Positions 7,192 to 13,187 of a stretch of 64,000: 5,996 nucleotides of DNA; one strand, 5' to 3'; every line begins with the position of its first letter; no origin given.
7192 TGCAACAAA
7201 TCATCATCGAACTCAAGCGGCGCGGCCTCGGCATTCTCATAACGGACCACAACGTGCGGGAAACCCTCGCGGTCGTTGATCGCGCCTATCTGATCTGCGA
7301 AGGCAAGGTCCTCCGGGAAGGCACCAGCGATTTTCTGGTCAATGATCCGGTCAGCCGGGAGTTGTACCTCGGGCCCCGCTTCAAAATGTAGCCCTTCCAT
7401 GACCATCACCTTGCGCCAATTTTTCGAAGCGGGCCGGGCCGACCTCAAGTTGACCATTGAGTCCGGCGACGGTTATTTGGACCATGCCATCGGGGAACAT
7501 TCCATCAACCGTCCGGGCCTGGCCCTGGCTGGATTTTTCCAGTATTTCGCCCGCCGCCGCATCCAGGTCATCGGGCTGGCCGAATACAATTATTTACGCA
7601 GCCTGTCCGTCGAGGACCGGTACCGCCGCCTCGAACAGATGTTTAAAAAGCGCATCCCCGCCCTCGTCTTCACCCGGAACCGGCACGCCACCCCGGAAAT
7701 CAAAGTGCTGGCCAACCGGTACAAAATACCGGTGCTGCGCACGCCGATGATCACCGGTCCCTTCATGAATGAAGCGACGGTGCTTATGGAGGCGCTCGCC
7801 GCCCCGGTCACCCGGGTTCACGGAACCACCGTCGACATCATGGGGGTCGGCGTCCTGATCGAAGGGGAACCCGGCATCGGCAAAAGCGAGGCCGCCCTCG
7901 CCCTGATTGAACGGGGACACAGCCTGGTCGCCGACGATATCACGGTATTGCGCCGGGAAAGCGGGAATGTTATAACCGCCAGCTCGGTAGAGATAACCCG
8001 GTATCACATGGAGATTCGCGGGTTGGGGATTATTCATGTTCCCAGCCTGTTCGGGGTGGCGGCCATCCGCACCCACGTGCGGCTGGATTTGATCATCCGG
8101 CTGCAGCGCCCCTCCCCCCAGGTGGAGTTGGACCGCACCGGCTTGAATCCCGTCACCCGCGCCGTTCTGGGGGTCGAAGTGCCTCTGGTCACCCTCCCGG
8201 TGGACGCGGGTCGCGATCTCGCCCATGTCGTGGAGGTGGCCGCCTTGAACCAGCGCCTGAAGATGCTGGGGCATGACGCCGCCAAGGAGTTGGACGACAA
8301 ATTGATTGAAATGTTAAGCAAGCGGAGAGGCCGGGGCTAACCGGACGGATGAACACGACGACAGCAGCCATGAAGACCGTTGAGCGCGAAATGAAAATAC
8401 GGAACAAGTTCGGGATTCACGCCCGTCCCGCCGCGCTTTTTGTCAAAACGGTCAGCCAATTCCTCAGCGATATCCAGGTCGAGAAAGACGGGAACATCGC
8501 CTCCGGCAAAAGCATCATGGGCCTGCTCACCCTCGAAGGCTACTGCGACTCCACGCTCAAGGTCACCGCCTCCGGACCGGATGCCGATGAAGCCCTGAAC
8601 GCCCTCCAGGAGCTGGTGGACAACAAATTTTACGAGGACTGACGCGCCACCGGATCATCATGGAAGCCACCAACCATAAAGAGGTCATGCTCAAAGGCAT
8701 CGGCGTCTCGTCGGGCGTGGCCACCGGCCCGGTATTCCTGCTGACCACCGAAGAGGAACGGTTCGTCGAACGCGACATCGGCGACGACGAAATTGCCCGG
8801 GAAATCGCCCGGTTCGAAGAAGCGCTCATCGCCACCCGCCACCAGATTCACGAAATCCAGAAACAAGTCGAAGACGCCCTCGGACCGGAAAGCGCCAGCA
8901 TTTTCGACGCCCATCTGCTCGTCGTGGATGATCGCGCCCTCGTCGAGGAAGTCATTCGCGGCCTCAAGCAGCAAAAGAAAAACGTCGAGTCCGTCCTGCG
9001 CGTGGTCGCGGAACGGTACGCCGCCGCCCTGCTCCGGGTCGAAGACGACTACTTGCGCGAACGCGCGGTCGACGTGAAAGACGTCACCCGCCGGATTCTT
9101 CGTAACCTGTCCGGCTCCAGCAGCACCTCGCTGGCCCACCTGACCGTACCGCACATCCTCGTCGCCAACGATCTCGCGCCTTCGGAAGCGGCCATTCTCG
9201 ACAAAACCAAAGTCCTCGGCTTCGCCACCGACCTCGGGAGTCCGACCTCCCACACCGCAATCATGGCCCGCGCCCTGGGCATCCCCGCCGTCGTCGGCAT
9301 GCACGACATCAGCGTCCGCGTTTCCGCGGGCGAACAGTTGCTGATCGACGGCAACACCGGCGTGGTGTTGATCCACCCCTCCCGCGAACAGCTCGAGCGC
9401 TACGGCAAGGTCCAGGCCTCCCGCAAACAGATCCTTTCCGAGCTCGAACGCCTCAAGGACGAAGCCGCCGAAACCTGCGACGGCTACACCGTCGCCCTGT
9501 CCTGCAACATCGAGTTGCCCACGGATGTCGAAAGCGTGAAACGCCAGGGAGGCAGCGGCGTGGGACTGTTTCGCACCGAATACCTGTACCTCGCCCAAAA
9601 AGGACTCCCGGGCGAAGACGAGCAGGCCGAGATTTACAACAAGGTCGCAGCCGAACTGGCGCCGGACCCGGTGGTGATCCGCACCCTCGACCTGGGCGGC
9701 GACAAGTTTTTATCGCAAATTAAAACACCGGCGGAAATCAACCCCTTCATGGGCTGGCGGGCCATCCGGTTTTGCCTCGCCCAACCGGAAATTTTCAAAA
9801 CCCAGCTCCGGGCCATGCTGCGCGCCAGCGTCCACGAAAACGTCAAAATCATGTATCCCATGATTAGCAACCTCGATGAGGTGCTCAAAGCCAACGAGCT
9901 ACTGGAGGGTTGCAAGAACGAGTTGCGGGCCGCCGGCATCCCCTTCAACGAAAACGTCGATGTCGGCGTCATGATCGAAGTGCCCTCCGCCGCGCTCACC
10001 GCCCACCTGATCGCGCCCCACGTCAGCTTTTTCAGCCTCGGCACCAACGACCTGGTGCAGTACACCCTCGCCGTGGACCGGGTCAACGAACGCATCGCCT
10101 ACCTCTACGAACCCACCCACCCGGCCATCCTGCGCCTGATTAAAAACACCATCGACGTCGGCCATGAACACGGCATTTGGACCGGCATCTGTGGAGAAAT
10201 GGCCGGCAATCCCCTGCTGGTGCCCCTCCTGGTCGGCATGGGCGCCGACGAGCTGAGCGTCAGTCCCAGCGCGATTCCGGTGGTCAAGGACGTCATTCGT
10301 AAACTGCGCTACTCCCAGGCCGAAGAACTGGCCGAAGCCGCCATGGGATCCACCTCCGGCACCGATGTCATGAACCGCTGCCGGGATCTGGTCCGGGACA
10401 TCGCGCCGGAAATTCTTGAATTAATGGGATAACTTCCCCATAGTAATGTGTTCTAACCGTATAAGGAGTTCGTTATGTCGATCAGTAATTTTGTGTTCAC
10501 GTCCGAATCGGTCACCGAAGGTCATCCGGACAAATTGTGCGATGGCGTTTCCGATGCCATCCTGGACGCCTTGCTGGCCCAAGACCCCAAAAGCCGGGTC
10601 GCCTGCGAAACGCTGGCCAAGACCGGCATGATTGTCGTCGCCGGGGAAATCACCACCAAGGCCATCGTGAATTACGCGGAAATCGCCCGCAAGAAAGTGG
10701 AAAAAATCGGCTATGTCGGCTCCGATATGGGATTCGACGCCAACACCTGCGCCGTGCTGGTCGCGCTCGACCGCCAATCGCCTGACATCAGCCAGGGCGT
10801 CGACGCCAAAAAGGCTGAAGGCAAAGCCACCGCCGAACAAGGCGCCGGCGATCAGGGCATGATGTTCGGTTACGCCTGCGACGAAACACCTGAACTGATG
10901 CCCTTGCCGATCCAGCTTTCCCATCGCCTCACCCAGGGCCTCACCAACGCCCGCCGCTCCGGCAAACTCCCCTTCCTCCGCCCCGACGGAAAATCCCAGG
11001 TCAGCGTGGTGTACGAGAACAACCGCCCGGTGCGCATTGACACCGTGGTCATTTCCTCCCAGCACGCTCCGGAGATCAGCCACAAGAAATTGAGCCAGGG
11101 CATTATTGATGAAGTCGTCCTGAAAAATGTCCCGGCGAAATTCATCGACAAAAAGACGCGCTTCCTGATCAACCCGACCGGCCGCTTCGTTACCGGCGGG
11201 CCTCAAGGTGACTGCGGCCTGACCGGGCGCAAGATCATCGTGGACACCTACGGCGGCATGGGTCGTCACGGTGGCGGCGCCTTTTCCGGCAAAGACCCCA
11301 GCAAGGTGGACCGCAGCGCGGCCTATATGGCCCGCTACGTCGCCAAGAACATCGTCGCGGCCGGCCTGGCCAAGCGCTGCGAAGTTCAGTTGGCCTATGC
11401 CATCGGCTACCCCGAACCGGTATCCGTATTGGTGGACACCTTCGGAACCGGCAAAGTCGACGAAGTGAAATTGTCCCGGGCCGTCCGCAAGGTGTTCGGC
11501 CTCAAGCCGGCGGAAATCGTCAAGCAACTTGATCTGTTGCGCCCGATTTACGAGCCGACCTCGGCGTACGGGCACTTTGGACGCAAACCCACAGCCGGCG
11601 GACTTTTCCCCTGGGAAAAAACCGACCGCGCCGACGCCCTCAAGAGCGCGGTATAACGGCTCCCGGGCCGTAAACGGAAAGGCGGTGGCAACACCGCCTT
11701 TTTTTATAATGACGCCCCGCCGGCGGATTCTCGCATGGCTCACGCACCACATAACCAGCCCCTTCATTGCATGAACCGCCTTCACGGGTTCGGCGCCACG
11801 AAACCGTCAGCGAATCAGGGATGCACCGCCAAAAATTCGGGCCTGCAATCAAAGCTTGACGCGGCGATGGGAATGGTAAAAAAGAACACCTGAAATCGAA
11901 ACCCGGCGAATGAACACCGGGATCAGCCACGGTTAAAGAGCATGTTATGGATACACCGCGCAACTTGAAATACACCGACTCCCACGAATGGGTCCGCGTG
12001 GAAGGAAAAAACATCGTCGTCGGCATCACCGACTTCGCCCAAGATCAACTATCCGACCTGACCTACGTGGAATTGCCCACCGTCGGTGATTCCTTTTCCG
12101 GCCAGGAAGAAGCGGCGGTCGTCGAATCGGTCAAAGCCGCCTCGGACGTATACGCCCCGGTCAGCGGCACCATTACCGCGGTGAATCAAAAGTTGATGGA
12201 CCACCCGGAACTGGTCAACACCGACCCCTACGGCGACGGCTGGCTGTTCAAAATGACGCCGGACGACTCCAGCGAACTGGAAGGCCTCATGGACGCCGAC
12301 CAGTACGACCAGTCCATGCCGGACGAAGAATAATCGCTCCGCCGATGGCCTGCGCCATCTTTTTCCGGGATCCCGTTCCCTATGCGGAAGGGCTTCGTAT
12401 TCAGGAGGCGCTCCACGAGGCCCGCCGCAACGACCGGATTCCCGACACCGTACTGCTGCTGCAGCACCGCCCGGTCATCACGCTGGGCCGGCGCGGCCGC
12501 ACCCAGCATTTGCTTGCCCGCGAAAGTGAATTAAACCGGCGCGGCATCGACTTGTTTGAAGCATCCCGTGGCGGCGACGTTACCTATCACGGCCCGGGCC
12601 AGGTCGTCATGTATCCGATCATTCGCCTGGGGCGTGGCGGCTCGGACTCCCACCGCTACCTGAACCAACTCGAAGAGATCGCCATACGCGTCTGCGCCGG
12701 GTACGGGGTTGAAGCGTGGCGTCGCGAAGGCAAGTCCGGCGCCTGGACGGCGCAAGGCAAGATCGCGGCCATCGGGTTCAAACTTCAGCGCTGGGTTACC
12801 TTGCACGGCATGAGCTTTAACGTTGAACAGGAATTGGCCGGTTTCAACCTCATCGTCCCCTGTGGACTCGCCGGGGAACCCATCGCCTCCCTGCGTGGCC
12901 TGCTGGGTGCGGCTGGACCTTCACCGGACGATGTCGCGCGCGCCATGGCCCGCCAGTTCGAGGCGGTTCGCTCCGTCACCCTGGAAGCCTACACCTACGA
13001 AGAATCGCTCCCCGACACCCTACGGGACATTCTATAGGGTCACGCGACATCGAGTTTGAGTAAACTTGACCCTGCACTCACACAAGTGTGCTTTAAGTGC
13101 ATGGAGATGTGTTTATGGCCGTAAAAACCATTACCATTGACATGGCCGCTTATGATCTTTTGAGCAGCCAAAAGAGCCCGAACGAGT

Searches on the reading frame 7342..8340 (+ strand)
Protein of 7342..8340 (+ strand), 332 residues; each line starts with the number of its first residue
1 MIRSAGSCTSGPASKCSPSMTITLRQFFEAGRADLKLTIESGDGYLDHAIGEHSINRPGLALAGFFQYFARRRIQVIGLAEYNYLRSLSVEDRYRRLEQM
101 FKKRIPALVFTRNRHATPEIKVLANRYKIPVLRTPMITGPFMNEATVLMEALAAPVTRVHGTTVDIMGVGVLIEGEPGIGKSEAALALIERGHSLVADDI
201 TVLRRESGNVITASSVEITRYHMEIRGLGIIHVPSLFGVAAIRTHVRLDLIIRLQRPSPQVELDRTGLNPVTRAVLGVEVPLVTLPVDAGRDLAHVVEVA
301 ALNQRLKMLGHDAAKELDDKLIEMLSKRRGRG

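Call 71: search_protein_families(library=pfam, proteins=[window:7342-8340:+], max_evalue=1)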
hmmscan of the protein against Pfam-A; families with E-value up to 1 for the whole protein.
window:7342-8340:+ (332 aa): 4 families
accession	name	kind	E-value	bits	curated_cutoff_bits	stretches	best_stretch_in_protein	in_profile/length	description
PF07475.17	Hpr_kinase_C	-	3.1e-55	186.7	33.3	1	154-320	4-170/171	HPr Serine kinase C-terminal domain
PF02603.21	Hpr_kinase_N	-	2.5e-34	118.4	24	1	23-146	2-122/125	HPr Serine kinase N terminus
PF13409.12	GST_N_2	-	0.0072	17.4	25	1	112-153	29-68/70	Glutathione S-transferase, N-terminal domain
PF07085.17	DRTGG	-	0.01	16.1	25.2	1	92-135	49-92/105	DRTGG domain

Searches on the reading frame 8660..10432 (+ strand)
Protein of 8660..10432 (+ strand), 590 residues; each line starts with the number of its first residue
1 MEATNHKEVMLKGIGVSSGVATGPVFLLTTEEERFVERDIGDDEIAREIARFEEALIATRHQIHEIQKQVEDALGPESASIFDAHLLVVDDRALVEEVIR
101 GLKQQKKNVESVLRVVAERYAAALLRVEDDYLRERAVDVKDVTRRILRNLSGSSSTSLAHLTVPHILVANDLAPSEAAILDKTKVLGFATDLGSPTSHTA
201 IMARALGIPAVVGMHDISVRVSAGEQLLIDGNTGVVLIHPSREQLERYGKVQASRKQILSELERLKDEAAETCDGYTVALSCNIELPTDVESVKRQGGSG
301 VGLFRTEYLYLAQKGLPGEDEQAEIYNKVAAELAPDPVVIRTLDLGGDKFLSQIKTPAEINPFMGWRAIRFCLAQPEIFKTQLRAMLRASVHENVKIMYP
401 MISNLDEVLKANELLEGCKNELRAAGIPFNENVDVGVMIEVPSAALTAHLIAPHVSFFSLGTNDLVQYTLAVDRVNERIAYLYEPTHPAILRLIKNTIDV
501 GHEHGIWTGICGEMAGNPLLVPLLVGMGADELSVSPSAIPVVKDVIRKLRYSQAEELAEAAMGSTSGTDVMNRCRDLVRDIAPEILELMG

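Call 46: search_protein_families(library=pfam, proteins=[window:8660-10432:+], max_evalue=0.00001)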
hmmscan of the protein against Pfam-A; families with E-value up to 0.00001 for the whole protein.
window:8660-10432:+ (590 aa): 3 families
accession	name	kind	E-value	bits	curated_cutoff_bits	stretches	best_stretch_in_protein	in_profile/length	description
PF02896.24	PEP-utilizers_C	-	2.4e-111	372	22.8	1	261-549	3-291/293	PEP-utilising enzyme, PEP-binding domain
PF05524.18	PEP-utilisers_N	-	3.5e-28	98.6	24.4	1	12-135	1-121/121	PEP-utilising enzyme, N-terminal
PF00391.29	PEP-utilizers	-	1.8e-22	79.2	23.1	1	164-234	4-72/72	PEP-utilising enzyme, mobile domain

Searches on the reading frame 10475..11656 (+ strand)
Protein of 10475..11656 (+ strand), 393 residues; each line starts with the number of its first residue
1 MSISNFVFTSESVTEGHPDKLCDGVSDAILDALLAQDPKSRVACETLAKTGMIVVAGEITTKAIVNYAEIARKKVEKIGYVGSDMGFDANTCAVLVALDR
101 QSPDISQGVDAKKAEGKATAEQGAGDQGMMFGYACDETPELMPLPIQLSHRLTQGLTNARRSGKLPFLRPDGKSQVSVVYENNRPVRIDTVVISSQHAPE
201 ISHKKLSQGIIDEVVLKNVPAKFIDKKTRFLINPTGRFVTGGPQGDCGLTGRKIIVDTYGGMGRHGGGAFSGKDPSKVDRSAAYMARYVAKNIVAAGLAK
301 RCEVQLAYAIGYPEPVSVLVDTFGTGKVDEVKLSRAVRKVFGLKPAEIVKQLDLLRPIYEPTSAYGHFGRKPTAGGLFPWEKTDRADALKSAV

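Call 46: search_protein_families(library=pfam, proteins=[window:10475-11656:+], max_evalue=0.00001)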
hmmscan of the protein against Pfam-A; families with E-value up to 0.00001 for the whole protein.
window:10475-11656:+ (393 aa): 3 families
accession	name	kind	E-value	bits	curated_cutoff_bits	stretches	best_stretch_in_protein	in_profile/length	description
PF02773.21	S-AdoMet_synt_C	-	3.5e-67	225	25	1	241-382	2-138/138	S-adenosylmethionine synthetase, C-terminal domain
PF02772.21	S-AdoMet_synt_M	-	2.2e-48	163.8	29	1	121-238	1-120/120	S-adenosylmethionine synthetase, central domain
PF00438.25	S-AdoMet_synt_N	-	3.6e-43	146.6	33.1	1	6-103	2-99/99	S-adenosylmethionine synthetase, N-terminal domain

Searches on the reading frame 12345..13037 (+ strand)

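Call 71: search_protein_families(library=pfam, proteins=[window:12345-13037:+], max_evalue=1)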
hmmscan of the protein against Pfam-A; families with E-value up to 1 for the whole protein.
window:12345-13037:+ (230 aa): 1 family
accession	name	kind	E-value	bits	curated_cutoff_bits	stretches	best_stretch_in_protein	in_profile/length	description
PF21948.1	LplA-B_cat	-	2.7e-44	152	27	1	13-206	2-200/200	Lipoyl protein ligase A/B catalytic domain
